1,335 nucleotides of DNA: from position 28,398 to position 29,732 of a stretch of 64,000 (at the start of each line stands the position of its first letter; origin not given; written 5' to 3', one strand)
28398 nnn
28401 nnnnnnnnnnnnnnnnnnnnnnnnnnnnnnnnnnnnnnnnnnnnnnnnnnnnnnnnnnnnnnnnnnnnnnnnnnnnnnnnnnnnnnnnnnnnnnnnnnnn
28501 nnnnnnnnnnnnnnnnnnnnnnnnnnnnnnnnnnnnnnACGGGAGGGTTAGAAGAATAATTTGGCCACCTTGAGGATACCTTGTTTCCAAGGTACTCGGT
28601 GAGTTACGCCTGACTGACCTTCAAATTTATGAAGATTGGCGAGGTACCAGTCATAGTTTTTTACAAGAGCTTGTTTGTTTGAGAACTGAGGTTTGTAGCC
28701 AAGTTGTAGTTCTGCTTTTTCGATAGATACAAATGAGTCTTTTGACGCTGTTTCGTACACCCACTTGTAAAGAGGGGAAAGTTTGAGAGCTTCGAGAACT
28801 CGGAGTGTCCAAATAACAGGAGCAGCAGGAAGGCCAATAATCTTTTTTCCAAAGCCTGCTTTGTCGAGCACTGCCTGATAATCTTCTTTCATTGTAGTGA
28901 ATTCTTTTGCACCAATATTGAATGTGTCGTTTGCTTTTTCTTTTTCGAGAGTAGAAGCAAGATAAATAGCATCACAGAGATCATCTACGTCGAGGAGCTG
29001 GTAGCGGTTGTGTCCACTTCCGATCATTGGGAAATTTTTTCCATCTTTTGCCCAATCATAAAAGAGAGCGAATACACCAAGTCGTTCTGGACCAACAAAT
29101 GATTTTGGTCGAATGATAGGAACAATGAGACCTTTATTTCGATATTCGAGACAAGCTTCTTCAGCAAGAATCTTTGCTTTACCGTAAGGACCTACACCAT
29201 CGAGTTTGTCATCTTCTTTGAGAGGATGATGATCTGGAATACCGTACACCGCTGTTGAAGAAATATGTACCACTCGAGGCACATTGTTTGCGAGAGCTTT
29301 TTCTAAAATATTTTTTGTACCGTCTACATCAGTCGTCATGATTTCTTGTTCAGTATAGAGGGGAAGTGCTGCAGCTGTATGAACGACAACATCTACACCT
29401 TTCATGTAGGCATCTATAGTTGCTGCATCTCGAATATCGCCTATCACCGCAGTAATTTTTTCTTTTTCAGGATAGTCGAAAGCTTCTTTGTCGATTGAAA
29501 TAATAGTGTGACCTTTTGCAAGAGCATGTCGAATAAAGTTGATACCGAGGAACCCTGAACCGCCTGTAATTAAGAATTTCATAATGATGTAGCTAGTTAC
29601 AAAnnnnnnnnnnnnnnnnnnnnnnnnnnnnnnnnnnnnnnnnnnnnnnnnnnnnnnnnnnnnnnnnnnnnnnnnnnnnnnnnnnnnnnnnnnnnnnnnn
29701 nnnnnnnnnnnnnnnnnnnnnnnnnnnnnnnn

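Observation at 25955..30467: Candidate polyprenyl-phospho-pentose (DPPR/DPA-like) lipid-linked sugar donor module outside Actinobacteria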

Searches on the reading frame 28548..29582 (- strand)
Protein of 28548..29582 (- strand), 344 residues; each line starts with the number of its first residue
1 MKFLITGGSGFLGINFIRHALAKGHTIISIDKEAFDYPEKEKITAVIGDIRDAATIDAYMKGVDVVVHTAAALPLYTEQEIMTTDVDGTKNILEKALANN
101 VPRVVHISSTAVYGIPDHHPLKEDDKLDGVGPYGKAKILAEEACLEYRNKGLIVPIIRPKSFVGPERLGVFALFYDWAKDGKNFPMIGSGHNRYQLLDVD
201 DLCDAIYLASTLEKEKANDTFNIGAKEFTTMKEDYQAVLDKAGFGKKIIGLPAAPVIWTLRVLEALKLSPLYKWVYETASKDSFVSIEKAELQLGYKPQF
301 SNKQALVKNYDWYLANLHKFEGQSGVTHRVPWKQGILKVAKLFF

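Call 3: search_protein_families(library=pfam, proteins=[window:28548-29582:-], max_evalue=0.01)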
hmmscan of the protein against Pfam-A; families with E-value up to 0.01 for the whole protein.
window:28548-29582:- (344 aa): 8 families
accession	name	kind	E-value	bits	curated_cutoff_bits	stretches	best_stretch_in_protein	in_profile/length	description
PF01370.27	Epimerase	-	4.9e-40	137.9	20.9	1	4-224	2-240/240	NAD dependent epimerase/dehydratase family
PF16363.11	GDP_Man_Dehyd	-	4.6e-23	82.6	27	1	4-304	1-327/332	GDP-mannose 4,6 dehydratase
PF01073.25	3Beta_HSD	-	2.2e-21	76.6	22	1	4-216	1-235/280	3-beta hydroxysteroid dehydrogenase/isomerase family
PF13460.12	NAD_binding_10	-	4.4e-15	56.5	27.2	1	7-163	1-147/184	NAD(P)H-binding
PF04321.23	RmlD_sub_bind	-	1.1e-13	51.3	27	1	1-154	1-146/287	RmlD substrate binding domain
PF07993.18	NAD_binding_4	-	2.5e-12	46.9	20.1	1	39-166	59-211/258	Male sterility protein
PF02719.21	Polysacc_synt_2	-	3e-10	40.2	20.2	1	4-109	2-128/293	Polysaccharide biosynthesis protein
PF05368.20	NmrA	-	0.00063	19.9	27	1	3-105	5-103/298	NmrA-like family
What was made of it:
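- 28548..29582 (-): Extended SDR, NAD(P)-dependent; the candidate epimerase acting on polyprenyl-P-ribofuranose. Pfam Epimerase 137.9 bits (call 3).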

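Call 4: search_protein_families(library=ncbifam, proteins=[window:28548-29582:-], max_evalue=0.01)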
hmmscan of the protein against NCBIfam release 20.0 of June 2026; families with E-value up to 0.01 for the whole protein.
window:28548-29582:- (344 aa): 33 families (the best 25 are shown)
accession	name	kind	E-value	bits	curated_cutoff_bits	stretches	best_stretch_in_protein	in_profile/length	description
TIGR03466.1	HpnA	hypoth_equivalog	2e-32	112.4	367.65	1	1-316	1-324/327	hopanoid-associated sugar epimerase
TIGR01181.1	dTDP_gluc_dehyt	equivalog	4e-26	91.9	365.1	1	2-317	1-315/321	dTDP-glucose 4,6-dehydratase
NF042422.1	oxyalk_red_OleD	equivalog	3.7e-25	89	580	1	1-308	1-323/329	2-alkyl-3-oxoalkanoate reductase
TIGR04180.1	EDH_00030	hypoth_equivalog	1e-21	77.3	475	1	4-226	2-240/297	NAD-dependent 4,6-dehydratase LegB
TIGR01179.1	galE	equivalog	4.2e-18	65.2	262.3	1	3-149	2-161/332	UDP-glucose 4-epimerase GalE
NF042423.1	oxyalk_red_Shew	equivalog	1.1e-17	64.1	580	1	2-304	10-326/331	2-alkyl-3-oxoalkanoate reductase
NF043036.1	ErythonDh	equivalog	9.4e-17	61.2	325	1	1-153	1-169/321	D-erythronate dehydrogenase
NF052578.1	StrlDmthSdmBMthl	equivalog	1.4e-16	61.2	600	1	1-166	1-173/328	sterol demethylase protein SdmB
TIGR03589.1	PseB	equivalog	4.8e-14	52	407.75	1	3-109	7-125/324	UDP-N-acetylglucosamine 4,6-dehydratase (inverting)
TIGR01746.1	Thioester-redct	subfamily_domain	4.8e-13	49.1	213.35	1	39-171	60-204/371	thioester reductase domain-containing protein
TIGR04130.1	FnlA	equivalog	1.6e-11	43.7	730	1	3-116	7-132/337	UDP-N-acetylglucosamine 4,6-dehydratase/5-epimerase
NF004520.0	PRK05865.1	equivalog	2.4e-11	42.3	1509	1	1-111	1-105/854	sugar epimerase family protein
TIGR02197.1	heptose_epim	equivalog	5.1e-11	42.3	274.6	1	4-145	2-150/316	ADP-glyceromanno-heptose 6-epimerase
NF005539.0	PRK07201.1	equivalog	3.2e-10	39.4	549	1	1-246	1-270/657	SDR family oxidoreductase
NF047922.1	GDPFucSynFcl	equivalog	5.1e-10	39.3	500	1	180-268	193-279/308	GDP-L-fucose synthase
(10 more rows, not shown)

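Call 31: search_solved_structures(query=window:28548-29582:-, max_evalue=1e-10)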
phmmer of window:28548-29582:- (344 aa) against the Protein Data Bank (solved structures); distinct sequences matched with E-value up to 1e-10: 29.
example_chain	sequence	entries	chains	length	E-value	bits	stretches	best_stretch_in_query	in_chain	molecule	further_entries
1r6d_A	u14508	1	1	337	3.2e-24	89.2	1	1-243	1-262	TDP-glucose-4,6-dehydratase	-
1r66_A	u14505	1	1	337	4.6e-24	88.7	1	1-243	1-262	TDP-glucose-4,6-dehydratase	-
2hun_A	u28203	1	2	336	2.5e-19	73.1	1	1-274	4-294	336aa long hypothetical dTDP-glucose 4,6-dehydratase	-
8shh_A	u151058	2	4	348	8.2e-19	71.4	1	4-243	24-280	dTDP-glucose 4,6-dehydratase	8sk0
6wjb_A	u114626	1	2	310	6.8e-18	68.4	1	2-235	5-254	NAD-dependent epimerase/dehydratase family protein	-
6wj9_A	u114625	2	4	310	6.3e-17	65.2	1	2-235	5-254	NAD-dependent epimerase/dehydratase family protein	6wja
3wj7_A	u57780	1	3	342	3.4e-16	62.8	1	4-310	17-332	Putative oxidoreductase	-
8rdg_A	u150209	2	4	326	5.4e-16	62.2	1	1-241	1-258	SDR family NAD(P)-dependent oxidoreductase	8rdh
7ys8_A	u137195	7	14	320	8.9e-16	61.5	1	1-239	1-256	UDP-glucose 4-epimerase | UDP-glucose 4-epimerase along with EC 5.1.3.2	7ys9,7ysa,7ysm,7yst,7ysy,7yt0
6jkg_A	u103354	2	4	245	1.1e-15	61.2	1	4-228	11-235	Sterol-4-alpha-carboxylate 3-dehydrogenase, decarboxylating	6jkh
8rdi_A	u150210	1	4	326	1.9e-15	60.4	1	1-241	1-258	SDR family NAD(P)-dependent oxidoreductase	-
2pzk_A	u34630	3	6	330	5.1e-15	59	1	1-245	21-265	Putative nucleotide sugar epimerase/ dehydratase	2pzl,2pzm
8vr2_A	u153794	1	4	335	6.9e-15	58.5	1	2-231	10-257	NAD-dependent epimerase/dehydratase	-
3icp_A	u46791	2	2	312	2e-14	57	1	1-255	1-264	NAD-dependent epimerase/dehydratase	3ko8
3aw9_A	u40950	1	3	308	3.5e-14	56.2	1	1-255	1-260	NAD-dependent epimerase/dehydratase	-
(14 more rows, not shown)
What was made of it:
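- The SDR's closest solved relatives are nucleotide-sugar enzymes, dTDP-glucose 4,6-dehydratases and GalE (call 31). Its closest solved relatives are nucleotide-sugar enzymes (call 31).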

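Call 81: find_homologous_proteins(query=window:28548-29582:-, max_evalue=1e-20)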
Query window:28548-29582:- (344 aa): 8000 proteins with E <= 1e-20 among 8000 candidates; the best 120 are listed.
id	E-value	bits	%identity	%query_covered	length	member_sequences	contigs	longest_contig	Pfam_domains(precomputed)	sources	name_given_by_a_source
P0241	2.4e-230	782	100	100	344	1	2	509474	PF04321.24,PF16363.12,PF02719.22,PF01073.26,PF07993.19,PF13460.13,PF01370.28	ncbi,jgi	ncbi:MAG: hypothetical protein RL094_247 [Candidatus Parcubacteria bacterium]|jgi:nucleoside-diphosp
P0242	2.8e-196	670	85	100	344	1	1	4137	PF04321.24,PF16363.12,PF02719.22,PF05368.20,PF01073.26,PF07993.19,PF13460.13,PF01370.28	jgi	jgi:nucleoside-diphosphate-sugar epimerase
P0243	2.5e-194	663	82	100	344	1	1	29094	PF04321.24,PF16363.12,PF02719.22,PF05368.20,PF01073.26,PF07993.19,PF13460.13,PF01370.28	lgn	-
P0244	6.0e-191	652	81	100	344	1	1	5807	PF04321.24,PF16363.12,PF02719.22,PF01073.26,PF07993.19,PF13460.13,PF01370.28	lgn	-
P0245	5.6e-188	643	79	100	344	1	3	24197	PF04321.24,PF16363.12,PF02719.22,PF01073.26,PF07993.19,PF13460.13,PF01370.28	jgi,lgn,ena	-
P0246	7.6e-187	639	79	100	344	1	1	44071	PF04321.24,PF16363.12,PF02719.22,PF01073.26,PF07993.19,PF13460.13,PF01370.28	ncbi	-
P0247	1.1e-186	638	82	100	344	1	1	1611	PF04321.24,PF16363.12,PF02719.22,PF01073.26,PF07993.19,PF13460.13,PF01370.28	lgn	-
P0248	1.9e-186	638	80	100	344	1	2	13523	PF04321.24,PF16363.12,PF02719.22,PF05368.20,PF01073.26,PF07993.19,PF13460.13,PF01370.28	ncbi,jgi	jgi:nucleoside-diphosphate-sugar epimerase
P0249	4.1e-186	636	80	100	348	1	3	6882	PF04321.24,PF16363.12,PF02719.22,PF05368.20,PF01073.26,PF07993.19,PF13460.13,PF01370.28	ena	-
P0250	4.3e-186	636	81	100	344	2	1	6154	PF04321.24,PF16363.12,PF02719.22,PF01073.26,PF07993.19,PF13460.13,PF01370.28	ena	-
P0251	2.3e-185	634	80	100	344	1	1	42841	PF04321.24,PF16363.12,PF02719.22,PF01073.26,PF07993.19,PF13460.13,PF01370.28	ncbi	ncbi:MAG: NAD(P)-dependent oxidoreductase [Minisyncoccia bacterium]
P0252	2.5e-185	634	79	100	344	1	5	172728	PF04321.24,PF16363.12,PF02719.22,PF01073.26,PF07993.19,PF13460.13,PF01370.28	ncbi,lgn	-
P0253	3.3e-185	633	79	100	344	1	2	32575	PF04321.24,PF16363.12,PF02719.22,PF01073.26,PF07993.19,PF13460.13,PF01370.28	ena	-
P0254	8.3e-185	632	80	99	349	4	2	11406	PF04321.24,PF16363.12,PF02719.22,PF05368.20,PF01073.26,PF07993.19,PF13460.13,PF01370.28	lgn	-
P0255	1.7e-184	631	78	100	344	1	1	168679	PF04321.24,PF16363.12,PF02719.22,PF05368.20,PF01073.26,PF07993.19,PF13460.13,PF01370.28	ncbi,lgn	-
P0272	2.4e-180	617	76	99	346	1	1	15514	PF04321.24,PF16363.12,PF02719.22,PF05368.20,PF01073.26,PF07993.19,PF13460.13,PF01370.28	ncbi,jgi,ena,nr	ncbi:MAG TPA: NAD-dependent epimerase/dehydratase family protein [Spirillospora sp.]|nr:NAD-dependen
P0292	2.0e-178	611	75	99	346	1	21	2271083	PF04321.24,PF16363.12,PF02719.22,PF05368.20,PF01073.26,PF07993.19,PF13460.13,PF01370.28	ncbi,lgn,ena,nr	ncbi:MAG: epimerase [Anaerolineaceae bacterium]|nr:epimerase [Anaerolineaceae bacterium]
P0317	2.6e-176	604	76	99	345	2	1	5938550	PF04321.24,PF16363.12,PF02719.22,PF05368.20,PF01073.26,PF07993.19,PF13460.13,PF01370.28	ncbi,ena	-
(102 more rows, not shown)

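Call 82: find_encoding_contigs(protein=P0292, flank=7000, max_places=2)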
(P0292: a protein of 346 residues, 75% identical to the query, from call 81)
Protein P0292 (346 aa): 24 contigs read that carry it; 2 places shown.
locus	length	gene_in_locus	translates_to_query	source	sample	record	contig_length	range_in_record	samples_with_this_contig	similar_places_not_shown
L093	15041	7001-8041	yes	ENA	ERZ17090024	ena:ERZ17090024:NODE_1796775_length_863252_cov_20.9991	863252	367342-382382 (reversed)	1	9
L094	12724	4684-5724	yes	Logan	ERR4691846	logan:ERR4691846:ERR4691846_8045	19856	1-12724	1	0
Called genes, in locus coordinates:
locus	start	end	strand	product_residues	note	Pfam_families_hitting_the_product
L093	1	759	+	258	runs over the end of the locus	PF00797:Acetyltransf_2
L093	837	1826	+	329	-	PF13676:TIR_2, PF01725:Ham1p_like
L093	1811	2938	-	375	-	PF00355:Rieske, PF00848:Ring_hydroxyl_A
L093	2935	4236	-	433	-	PF07498:Rho_N, PF07497:Rho_RNA_bind, PF00006:ATP-synt_ab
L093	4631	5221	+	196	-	PF01590:GAF, PF13185:GAF_2, PF13492:GAF_3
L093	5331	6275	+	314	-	-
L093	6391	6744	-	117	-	PF02627:CMD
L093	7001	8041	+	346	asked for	PF01073:3Beta_HSD, PF01370:Epimerase, PF02719:Polysacc_synt_2, PF04321:RmlD_sub_bind, PF05368:NmrA (weak), PF13460:NAD_binding_10, PF16363:GDP_Man_Dehyd, PF07993:NAD_binding_4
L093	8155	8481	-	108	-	PF09397:FtsK_gamma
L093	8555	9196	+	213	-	PF01810:LysE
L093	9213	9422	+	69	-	-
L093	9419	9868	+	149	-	PF01850:PIN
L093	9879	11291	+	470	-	PF02589:LUD_dom, PF13187:Fer4_9 (faint), PF13183:Fer4_8, PF13237:Fer4_10 (faint), PF13534:Fer4_17 (weak), PF11870:LutB_C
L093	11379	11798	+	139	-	-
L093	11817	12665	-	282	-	PF12697:Abhydrolase_6, PF00561:Abhydrolase_1, PF03096:Ndr (weak)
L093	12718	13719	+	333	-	PF12715:Abhydrolase_7, PF05448:AXE1 (weak), PF00326:Peptidase_S9 (faint), PF01738:DLH (weak), PF22244:GCE_fung (faint)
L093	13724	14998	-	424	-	PF00285:Citrate_synt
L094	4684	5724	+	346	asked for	PF01073:3Beta_HSD, PF01370:Epimerase, PF02719:Polysacc_synt_2, PF04321:RmlD_sub_bind, PF05368:NmrA (weak), PF13460:NAD_binding_10, PF16363:GDP_Man_Dehyd, PF07993:NAD_binding_4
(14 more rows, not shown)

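Call 83: find_encoding_contigs(protein=P0317, flank=7000, max_places=1)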
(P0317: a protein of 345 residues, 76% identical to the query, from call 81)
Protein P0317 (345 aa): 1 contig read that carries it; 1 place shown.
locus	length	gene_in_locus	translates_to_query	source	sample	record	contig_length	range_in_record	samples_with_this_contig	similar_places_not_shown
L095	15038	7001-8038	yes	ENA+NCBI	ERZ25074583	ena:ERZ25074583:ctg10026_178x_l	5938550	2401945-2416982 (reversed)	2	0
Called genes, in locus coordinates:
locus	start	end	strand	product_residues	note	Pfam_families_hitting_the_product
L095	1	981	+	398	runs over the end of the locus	PF00145:DNA_methylase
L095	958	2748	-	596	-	PF00072:Response_reg, PF00990:GGDEF, PF00563:EAL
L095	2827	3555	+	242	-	PF10576:EndIII_4Fe-2S (weak)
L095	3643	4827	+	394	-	PF03448:MgtE_N (faint), PF14842:FliG_N, PF14841:FliG_M, PF14842:FliG_N (weak), PF01706:FliG_C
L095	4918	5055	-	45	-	-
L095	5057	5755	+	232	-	PF00929:RNase_T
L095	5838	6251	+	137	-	-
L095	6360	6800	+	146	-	-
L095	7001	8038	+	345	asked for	PF01073:3Beta_HSD, PF01370:Epimerase, PF02719:Polysacc_synt_2, PF04321:RmlD_sub_bind, PF05368:NmrA (faint), PF13460:NAD_binding_10, PF16363:GDP_Man_Dehyd, PF07993:NAD_binding_4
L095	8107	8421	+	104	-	-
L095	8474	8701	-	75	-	-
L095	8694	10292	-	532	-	PF00474:SSF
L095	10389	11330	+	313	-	PF02129:Peptidase_S15, PF00561:Abhydrolase_1, PF12146:Hydrolase_4 (faint), PF12697:Abhydrolase_6, PF00326:Peptidase_S9 (faint)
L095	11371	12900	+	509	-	PF07691:PA14, PF01839:FG-GAP (faint), PF13517:FG-GAP_3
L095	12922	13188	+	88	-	-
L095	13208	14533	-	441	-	PF01882:DUF58, PF13519:VWA_2 (faint)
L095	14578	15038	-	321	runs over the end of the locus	PF20030:bpMoxR, PF07726:AAA_3, PF07728:AAA_5, PF17863:AAA_lid_2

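Call 84: find_encoding_contigs(protein=P0272, flank=7000, max_places=1)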
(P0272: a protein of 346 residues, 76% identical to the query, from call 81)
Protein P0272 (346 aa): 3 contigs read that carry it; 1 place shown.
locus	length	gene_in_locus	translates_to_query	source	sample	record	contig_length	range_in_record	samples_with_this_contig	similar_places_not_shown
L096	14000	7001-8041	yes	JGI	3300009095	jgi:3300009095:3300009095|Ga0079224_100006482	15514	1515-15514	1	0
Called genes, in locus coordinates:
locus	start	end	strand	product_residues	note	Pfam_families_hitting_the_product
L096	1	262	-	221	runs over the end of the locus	PF12183:NotI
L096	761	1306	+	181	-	-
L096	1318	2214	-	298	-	PF01209:Ubie_methyltran (weak), PF13489:Methyltransf_23, PF02353:CMAS (weak), PF05175:MTS (weak), PF13847:Methyltransf_31, PF08241:Methyltransf_11, PF08242:Methyltransf_12, PF13649:Methyltransf_25, +1 more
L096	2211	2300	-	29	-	-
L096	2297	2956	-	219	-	PF00132:Hexapep, PF14602:Hexapep_2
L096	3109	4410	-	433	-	PF07498:Rho_N, PF07497:Rho_RNA_bind, PF00006:ATP-synt_ab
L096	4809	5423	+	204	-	PF01590:GAF, PF13185:GAF_2, PF13492:GAF_3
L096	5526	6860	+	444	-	-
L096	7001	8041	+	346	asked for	PF01073:3Beta_HSD, PF01370:Epimerase, PF02719:Polysacc_synt_2, PF04321:RmlD_sub_bind, PF05368:NmrA, PF13460:NAD_binding_10, PF16363:GDP_Man_Dehyd, PF07993:NAD_binding_4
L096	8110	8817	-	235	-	PF03737:RraA-like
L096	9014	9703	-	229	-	PF00730:HhH-GPD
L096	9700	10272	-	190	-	-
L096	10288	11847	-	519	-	PF00884:Sulfatase, PF01663:Phosphodiest (faint)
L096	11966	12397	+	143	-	-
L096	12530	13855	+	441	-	PF06347:SH3_4 (faint), PF08239:SH3_3 (faint), PF01551:Peptidase_M23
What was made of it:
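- SDR orthologues about 75% identical are stand-alone genes on three non-CPR-named or unnamed contigs, two of them with Anaerolineaceae and 'Spirillospora' MAG names (calls 81-84).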
